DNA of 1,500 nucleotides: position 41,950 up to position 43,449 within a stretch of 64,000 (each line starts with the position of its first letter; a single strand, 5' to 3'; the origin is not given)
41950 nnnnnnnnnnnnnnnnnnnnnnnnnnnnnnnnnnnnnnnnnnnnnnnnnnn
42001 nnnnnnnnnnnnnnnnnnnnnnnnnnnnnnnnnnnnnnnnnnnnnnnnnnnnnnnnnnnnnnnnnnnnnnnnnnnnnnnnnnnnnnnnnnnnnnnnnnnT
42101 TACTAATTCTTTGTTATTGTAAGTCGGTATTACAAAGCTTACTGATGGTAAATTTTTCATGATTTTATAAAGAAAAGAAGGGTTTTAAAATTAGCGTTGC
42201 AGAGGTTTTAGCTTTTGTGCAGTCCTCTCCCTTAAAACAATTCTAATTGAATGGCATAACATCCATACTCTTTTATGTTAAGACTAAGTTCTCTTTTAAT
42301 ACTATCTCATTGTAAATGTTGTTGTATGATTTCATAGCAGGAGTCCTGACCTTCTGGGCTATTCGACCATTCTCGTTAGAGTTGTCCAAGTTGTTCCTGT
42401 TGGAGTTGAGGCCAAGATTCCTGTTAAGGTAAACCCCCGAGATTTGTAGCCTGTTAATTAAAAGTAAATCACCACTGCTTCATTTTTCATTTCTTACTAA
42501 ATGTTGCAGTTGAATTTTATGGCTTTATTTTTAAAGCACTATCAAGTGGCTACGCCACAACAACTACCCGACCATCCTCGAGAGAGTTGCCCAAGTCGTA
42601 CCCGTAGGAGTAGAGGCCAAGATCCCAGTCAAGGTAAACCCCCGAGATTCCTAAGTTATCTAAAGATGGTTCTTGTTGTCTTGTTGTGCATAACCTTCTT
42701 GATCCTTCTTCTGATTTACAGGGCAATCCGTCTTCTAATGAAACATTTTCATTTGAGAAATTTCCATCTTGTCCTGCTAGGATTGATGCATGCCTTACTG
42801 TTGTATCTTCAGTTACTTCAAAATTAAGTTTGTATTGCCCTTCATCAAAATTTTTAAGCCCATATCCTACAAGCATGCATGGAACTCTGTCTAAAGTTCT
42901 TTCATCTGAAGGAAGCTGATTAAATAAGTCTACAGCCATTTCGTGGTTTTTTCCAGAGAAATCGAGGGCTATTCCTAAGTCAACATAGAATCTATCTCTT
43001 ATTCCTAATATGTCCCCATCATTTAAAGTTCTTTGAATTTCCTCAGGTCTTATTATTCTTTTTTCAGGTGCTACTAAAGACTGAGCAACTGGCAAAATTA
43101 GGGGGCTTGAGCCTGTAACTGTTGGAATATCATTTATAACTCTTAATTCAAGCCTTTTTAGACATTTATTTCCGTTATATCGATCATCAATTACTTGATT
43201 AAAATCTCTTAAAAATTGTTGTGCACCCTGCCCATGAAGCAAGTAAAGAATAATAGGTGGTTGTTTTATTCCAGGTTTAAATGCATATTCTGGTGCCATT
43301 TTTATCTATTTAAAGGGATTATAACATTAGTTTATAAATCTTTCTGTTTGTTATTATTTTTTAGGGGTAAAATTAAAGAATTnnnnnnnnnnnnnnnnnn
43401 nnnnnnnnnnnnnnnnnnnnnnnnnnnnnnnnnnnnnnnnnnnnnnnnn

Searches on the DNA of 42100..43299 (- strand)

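Call 13: search_rna_families(source=window, start=42100, end=42800, threshold=evalue, max_evalue=1, show_alignments=3)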
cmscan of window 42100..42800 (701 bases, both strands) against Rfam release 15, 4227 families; matches with E-value up to 1: 2.
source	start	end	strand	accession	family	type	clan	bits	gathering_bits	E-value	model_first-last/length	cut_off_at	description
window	42441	42595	-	RF03019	RT-16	Gene; sRNA;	-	74.4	50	1.2e-11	1-158/158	no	RT-16 RNA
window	42470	42589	-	RF03106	RT-11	Gene; sRNA;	-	18.4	143.5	0.18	1-147/147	no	RT-11 RNA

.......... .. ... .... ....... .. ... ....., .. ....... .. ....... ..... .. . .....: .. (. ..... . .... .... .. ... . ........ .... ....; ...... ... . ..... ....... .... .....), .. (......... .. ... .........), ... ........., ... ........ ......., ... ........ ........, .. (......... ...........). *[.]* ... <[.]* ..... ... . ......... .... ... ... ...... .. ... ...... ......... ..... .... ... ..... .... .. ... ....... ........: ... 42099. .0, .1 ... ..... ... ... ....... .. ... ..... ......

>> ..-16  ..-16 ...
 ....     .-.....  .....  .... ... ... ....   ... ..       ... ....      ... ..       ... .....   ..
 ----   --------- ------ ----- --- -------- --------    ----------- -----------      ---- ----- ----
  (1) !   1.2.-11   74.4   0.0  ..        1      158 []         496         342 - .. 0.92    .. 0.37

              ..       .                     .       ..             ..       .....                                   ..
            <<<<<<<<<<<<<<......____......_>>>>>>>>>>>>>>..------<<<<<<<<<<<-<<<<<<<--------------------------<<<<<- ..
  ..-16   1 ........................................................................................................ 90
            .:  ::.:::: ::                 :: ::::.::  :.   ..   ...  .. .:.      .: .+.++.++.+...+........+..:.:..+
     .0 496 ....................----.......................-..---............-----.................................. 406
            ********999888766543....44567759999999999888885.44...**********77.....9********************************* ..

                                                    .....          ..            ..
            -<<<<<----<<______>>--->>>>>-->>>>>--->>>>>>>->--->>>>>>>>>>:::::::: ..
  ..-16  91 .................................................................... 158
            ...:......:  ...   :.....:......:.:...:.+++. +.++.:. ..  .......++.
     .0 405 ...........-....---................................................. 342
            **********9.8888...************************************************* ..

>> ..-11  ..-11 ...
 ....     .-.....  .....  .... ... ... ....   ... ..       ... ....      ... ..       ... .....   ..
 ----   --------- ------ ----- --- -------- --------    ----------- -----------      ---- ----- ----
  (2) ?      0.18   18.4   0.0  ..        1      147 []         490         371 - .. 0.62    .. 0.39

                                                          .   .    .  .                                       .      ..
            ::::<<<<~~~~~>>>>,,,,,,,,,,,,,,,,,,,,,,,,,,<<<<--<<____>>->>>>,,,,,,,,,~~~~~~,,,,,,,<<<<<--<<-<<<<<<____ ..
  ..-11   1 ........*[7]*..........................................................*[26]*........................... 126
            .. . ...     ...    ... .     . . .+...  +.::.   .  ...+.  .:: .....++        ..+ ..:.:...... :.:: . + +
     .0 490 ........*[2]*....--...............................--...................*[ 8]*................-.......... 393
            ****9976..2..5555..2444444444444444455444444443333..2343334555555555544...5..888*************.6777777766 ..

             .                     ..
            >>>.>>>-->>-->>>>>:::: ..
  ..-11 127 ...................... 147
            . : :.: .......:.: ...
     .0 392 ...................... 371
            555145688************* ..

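Call 35: search_rna_families(sources=[L002, L012, L013, L014, L015, L018, L019, L020, L011], threshold=gathering)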
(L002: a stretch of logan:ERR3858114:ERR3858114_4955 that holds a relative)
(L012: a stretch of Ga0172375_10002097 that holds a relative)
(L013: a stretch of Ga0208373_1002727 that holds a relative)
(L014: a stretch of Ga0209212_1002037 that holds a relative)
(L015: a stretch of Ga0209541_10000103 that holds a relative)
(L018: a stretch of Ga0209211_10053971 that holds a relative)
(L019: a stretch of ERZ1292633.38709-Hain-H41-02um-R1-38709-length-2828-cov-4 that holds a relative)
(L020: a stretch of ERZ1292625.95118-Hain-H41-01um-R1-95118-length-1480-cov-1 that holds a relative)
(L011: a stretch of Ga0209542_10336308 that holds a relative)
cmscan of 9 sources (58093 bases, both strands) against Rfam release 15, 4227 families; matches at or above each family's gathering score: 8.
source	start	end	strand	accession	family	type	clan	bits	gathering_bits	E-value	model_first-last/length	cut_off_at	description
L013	2863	3005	+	RF03019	RT-16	Gene; sRNA;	-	97.5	50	1.7e-14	1-158/158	no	RT-16 RNA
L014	6850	6992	+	RF03019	RT-16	Gene; sRNA;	-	97.5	50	1.7e-14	1-158/158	no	RT-16 RNA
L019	620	759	+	RF03019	RT-16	Gene; sRNA;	-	91.9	50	2.5e-13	1-158/158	no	RT-16 RNA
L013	7561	7697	+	RF03019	RT-16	Gene; sRNA;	-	90.2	50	5.5e-13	1-158/158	no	RT-16 RNA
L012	6858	7020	+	RF03019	RT-16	Gene; sRNA;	-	85.2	50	5.8e-12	1-158/158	no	RT-16 RNA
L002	2169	2369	+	RF03019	RT-16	Gene; sRNA;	-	84.7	50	7.4e-12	1-158/158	no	RT-16 RNA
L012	2677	2749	-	RF00005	tRNA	Gene; tRNA;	CL00001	61.9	29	4.9e-11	1-71/71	no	tRNA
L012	1962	2032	-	RF00005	tRNA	Gene; tRNA;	CL00001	58.5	29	4.3e-10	1-71/71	no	tRNA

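Call 45: search_rna_families(source=L021, start=3900, end=4800, threshold=evalue, max_evalue=0.01, show_alignments=1)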
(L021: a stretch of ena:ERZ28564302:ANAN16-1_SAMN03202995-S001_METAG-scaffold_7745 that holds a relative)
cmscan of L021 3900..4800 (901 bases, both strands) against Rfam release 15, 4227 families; matches with E-value up to 0.01: 1.
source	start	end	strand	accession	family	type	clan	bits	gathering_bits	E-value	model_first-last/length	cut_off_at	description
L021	4274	4407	+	RF03019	RT-16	Gene; sRNA;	-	107.8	50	2e-18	1-158/158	no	RT-16 RNA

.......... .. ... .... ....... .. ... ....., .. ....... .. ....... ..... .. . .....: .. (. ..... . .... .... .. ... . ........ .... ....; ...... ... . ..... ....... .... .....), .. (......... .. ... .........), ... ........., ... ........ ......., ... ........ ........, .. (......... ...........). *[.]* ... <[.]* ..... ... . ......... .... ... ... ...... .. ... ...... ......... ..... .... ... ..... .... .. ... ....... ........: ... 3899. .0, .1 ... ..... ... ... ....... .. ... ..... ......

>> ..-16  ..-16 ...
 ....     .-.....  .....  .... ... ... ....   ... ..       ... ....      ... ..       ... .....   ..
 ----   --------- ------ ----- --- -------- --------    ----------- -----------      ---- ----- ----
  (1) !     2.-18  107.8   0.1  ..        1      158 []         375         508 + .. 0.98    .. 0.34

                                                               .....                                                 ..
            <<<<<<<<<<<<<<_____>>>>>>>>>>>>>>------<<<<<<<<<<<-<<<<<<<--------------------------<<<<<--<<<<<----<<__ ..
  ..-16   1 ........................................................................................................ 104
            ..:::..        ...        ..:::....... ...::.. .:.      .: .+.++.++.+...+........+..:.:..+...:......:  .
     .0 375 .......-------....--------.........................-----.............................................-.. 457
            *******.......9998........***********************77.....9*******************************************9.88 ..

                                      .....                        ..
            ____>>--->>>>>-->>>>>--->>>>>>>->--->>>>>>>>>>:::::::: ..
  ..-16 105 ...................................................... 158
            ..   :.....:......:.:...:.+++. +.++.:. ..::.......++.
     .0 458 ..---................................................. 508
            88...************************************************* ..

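Call 71: search_rna_families(sources=[L022, L023, L025, L026, L027, L028, L029, L030], threshold=gathering)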
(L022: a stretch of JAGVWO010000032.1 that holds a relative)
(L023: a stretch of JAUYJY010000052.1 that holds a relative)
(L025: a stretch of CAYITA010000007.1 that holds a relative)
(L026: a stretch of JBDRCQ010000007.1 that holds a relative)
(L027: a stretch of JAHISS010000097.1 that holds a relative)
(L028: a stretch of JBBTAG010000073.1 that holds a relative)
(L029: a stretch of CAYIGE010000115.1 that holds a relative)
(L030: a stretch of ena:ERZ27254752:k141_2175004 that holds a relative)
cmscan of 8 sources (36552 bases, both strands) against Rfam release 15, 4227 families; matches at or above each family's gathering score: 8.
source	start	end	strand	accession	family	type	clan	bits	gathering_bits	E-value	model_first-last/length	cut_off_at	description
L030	1241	1374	+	RF03019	RT-16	Gene; sRNA;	-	104.3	50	4.3e-16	1-158/158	no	RT-16 RNA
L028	502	641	+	RF03019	RT-16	Gene; sRNA;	-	91.9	50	1.6e-13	1-158/158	no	RT-16 RNA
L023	116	262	-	RF03019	RT-16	Gene; sRNA;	-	89.4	50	4.9e-13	1-158/158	no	RT-16 RNA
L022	1181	1314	+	RF03019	RT-16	Gene; sRNA;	-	83.3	50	9.1e-12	1-158/158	no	RT-16 RNA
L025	2471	2616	+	RF03019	RT-16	Gene; sRNA;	-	76.4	50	2.4e-10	1-158/158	no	RT-16 RNA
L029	1477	1621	+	RF03019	RT-16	Gene; sRNA;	-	72.5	50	1.5e-09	1-158/158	no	RT-16 RNA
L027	2189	2330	-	RF03019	RT-16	Gene; sRNA;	-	70.4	50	4.1e-09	1-158/158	no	RT-16 RNA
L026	3297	3483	+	RF03019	RT-16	Gene; sRNA;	-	62.1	50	2.2e-07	1-158/158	no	RT-16 RNA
